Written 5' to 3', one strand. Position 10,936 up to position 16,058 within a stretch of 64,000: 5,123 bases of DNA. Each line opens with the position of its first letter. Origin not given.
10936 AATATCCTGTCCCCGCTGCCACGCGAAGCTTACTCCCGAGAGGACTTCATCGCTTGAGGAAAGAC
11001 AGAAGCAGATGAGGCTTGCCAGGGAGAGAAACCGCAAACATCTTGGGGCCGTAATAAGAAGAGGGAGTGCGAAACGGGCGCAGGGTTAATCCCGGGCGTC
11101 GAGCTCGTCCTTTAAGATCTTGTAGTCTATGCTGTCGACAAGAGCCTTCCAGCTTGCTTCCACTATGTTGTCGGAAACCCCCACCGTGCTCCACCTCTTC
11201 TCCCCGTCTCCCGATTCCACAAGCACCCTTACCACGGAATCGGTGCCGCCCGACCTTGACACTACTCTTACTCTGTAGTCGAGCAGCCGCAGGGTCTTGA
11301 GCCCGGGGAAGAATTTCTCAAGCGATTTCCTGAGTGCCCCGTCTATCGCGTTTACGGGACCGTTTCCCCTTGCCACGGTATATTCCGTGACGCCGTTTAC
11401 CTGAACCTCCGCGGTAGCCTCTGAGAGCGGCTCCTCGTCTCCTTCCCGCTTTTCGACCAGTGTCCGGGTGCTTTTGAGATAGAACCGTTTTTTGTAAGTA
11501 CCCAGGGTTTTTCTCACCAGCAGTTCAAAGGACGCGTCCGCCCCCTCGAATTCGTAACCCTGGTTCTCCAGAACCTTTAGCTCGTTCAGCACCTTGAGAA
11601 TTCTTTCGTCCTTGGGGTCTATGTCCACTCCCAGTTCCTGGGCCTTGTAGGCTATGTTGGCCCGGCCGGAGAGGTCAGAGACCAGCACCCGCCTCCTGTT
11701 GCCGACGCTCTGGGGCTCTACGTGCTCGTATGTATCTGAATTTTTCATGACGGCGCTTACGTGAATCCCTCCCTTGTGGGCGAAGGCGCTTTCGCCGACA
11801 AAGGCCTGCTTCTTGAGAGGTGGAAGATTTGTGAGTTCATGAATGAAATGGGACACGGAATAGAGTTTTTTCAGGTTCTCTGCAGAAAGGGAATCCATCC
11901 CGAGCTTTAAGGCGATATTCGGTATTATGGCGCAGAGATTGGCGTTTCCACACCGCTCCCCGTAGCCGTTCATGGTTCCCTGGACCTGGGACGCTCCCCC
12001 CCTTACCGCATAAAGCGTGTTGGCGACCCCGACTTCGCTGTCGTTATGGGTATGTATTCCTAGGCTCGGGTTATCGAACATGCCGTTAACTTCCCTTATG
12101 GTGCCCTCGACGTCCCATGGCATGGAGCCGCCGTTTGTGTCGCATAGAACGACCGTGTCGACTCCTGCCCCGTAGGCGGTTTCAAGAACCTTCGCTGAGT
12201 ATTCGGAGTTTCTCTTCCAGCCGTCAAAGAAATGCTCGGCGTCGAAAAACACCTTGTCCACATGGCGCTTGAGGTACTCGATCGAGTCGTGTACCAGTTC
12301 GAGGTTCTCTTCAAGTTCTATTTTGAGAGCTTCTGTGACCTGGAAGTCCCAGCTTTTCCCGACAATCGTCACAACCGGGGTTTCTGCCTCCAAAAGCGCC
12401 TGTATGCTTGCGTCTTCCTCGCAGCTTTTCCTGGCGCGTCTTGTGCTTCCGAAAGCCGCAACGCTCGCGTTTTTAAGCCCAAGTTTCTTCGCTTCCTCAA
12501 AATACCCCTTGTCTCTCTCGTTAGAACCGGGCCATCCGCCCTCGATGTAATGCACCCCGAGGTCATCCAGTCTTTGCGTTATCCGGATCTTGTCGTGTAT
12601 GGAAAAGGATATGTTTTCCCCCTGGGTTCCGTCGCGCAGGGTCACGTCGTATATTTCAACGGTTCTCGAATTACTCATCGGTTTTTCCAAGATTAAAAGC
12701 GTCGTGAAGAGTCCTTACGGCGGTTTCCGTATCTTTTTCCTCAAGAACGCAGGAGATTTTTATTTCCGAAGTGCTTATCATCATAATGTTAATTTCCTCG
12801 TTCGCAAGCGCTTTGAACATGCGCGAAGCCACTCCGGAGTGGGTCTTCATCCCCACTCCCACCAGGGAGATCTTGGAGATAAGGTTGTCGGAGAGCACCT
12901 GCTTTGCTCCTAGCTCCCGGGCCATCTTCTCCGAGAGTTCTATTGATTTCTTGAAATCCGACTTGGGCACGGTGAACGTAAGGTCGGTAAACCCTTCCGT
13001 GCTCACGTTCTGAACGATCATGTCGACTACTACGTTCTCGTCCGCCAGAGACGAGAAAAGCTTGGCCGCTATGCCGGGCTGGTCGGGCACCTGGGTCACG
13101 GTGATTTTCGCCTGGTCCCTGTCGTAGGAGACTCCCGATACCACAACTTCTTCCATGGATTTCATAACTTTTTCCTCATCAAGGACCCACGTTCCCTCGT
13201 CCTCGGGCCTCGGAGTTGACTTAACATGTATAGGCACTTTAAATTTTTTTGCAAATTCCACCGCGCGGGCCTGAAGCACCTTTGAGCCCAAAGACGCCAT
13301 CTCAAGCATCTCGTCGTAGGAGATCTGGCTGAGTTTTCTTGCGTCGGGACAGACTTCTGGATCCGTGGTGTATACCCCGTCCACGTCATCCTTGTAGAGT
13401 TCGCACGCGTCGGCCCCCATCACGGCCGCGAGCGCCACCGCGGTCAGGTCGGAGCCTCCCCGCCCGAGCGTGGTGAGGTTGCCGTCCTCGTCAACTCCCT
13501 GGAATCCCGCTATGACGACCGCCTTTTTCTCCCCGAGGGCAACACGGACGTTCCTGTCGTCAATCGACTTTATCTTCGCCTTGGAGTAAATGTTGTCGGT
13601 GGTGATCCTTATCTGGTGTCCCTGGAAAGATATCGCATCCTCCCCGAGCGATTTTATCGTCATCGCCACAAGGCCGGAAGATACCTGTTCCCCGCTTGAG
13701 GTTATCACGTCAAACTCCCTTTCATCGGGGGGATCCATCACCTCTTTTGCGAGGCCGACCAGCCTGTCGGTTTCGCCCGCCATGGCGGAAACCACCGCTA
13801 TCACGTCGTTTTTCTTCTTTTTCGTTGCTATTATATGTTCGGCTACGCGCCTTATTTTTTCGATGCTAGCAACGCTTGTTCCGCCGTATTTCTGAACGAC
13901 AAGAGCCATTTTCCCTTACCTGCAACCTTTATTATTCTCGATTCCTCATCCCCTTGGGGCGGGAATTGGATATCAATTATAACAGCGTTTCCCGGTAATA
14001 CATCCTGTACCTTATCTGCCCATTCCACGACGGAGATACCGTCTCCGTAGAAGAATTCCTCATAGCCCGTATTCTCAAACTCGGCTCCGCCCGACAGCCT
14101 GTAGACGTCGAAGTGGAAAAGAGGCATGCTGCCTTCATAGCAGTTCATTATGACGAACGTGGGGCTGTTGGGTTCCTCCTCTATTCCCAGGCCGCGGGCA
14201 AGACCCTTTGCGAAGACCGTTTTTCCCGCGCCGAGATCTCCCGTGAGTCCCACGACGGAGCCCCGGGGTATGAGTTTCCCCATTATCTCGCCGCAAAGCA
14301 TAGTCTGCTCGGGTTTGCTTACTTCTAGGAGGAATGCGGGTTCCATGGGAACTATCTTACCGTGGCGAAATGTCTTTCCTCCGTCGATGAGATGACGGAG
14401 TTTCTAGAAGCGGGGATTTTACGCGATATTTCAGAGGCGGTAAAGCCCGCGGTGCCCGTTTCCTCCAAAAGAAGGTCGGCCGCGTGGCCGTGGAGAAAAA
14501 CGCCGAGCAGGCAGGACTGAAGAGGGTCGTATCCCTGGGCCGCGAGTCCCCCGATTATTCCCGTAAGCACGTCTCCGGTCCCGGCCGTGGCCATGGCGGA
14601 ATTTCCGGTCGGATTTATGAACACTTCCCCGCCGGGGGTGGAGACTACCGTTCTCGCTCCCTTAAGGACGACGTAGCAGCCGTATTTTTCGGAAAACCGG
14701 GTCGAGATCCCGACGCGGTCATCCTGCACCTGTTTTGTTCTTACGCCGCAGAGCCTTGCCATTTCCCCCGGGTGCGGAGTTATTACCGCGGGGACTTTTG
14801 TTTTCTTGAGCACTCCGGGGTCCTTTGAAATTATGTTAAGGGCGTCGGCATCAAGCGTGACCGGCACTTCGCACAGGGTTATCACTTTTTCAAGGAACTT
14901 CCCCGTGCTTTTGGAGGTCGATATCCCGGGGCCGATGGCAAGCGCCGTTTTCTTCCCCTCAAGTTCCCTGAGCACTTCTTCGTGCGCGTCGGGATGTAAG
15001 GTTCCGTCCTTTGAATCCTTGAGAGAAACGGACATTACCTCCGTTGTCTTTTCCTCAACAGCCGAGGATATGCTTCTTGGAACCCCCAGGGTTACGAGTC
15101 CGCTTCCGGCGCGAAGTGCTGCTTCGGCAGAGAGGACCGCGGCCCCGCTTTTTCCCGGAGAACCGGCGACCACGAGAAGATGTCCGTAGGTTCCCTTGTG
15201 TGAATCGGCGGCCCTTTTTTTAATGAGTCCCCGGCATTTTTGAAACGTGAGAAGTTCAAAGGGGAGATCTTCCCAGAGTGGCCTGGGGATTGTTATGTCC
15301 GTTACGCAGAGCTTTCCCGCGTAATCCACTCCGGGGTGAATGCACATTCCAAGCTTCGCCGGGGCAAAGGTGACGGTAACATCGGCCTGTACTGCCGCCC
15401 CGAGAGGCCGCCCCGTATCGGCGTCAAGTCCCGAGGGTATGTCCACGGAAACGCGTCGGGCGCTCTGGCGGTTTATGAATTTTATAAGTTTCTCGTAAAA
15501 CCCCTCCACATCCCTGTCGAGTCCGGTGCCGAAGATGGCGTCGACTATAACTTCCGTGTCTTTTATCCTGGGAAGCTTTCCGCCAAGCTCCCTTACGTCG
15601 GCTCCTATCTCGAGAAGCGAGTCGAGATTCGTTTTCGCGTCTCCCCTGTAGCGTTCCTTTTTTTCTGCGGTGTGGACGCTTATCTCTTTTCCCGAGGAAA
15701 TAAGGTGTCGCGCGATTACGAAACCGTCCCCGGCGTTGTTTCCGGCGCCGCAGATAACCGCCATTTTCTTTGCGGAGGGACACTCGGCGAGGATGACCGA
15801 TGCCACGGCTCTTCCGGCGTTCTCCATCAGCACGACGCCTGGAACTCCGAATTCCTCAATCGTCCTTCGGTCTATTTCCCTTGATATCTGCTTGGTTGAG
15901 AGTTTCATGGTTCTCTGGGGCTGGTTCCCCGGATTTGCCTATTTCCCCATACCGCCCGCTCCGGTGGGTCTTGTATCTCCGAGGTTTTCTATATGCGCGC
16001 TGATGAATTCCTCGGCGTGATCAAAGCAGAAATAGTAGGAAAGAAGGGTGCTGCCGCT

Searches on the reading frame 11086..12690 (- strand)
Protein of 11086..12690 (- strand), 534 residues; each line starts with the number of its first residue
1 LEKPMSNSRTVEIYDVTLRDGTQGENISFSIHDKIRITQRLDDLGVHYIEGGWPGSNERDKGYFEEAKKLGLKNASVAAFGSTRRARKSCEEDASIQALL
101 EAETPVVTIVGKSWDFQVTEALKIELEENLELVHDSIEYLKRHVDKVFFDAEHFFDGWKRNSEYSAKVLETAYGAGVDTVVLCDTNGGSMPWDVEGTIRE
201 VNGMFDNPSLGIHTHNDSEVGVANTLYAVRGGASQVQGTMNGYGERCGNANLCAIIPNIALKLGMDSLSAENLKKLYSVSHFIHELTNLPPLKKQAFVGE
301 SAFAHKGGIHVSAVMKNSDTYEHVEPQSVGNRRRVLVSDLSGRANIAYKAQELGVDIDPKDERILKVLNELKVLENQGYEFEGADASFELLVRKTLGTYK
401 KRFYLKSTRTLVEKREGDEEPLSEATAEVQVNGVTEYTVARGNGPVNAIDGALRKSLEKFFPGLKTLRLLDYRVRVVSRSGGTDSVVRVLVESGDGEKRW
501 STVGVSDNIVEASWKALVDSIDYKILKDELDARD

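Call 67: search_protein_families(library=pfam, proteins=[window:11086-12690:-], max_evalue=0.00001)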
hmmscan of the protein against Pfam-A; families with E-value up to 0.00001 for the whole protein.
window:11086-12690:- (534 aa): 3 families
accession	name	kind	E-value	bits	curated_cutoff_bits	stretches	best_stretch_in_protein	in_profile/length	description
PF00682.25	HMGL-like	-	1.8e-41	142.7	29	1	11-282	2-259/260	HMGL-like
PF08502.15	LeuA_dimer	-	1.8e-25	89.8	24.9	1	383-523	2-129/131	LeuA allosteric (dimerisation) domain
PF22617.1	HCS_D2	-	3.5e-18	66.2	27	1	298-377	2-80/82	Homocitrate synthase post-HMGL domain-like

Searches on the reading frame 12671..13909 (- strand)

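Call 67: search_protein_families(library=pfam, proteins=[window:12671-13909:-], max_evalue=0.00001)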
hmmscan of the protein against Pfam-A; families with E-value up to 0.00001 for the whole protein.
window:12671-13909:- (412 aa): 4 families
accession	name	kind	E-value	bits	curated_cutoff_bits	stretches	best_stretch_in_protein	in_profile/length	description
PF00696.33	AA_kinase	-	1.4e-42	146.5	24.9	1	3-231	2-234/234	Amino acid kinase family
PF22468.2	ACT_9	-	3.5e-37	126.4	27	2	347-405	1-61/61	ACT domain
PF13840.12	ACT_7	-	3.8e-22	78.4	27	1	342-403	4-65/65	ACT domain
PF01842.31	ACT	-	6.4e-15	55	27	1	272-320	5-55/66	ACT domain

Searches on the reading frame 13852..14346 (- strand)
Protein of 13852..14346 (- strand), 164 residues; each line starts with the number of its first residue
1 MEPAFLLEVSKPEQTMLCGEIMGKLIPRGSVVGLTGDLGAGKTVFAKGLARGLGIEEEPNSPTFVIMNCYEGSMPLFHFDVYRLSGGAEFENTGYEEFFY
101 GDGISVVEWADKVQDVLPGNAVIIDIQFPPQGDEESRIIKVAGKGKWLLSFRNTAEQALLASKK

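Call 68: search_protein_families(library=pfam, proteins=[window:13852-14346:-], max_evalue=0.00001)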
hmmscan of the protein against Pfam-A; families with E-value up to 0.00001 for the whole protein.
window:13852-14346:- (164 aa): 1 family
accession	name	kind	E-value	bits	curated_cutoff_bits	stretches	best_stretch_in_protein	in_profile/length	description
PF02367.23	TsaE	-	4.6e-35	120.8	26.6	1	10-127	2-119/128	Threonylcarbamoyl adenosine biosynthesis protein TsaE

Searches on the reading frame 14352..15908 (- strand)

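Call 68: search_protein_families(library=pfam, proteins=[window:14352-15908:-], max_evalue=0.00001)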
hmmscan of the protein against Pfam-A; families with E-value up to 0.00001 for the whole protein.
window:14352-15908:- (518 aa): 2 families
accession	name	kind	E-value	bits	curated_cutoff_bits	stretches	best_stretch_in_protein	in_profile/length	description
PF01256.23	Carb_kinase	-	1e-59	202.4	27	1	244-499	1-241/242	NAD(P)H-hydrate dehydratase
PF03853.21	YjeF_N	-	3.5e-47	161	24.9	1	26-187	3-169/169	YjeF-related protein N-terminus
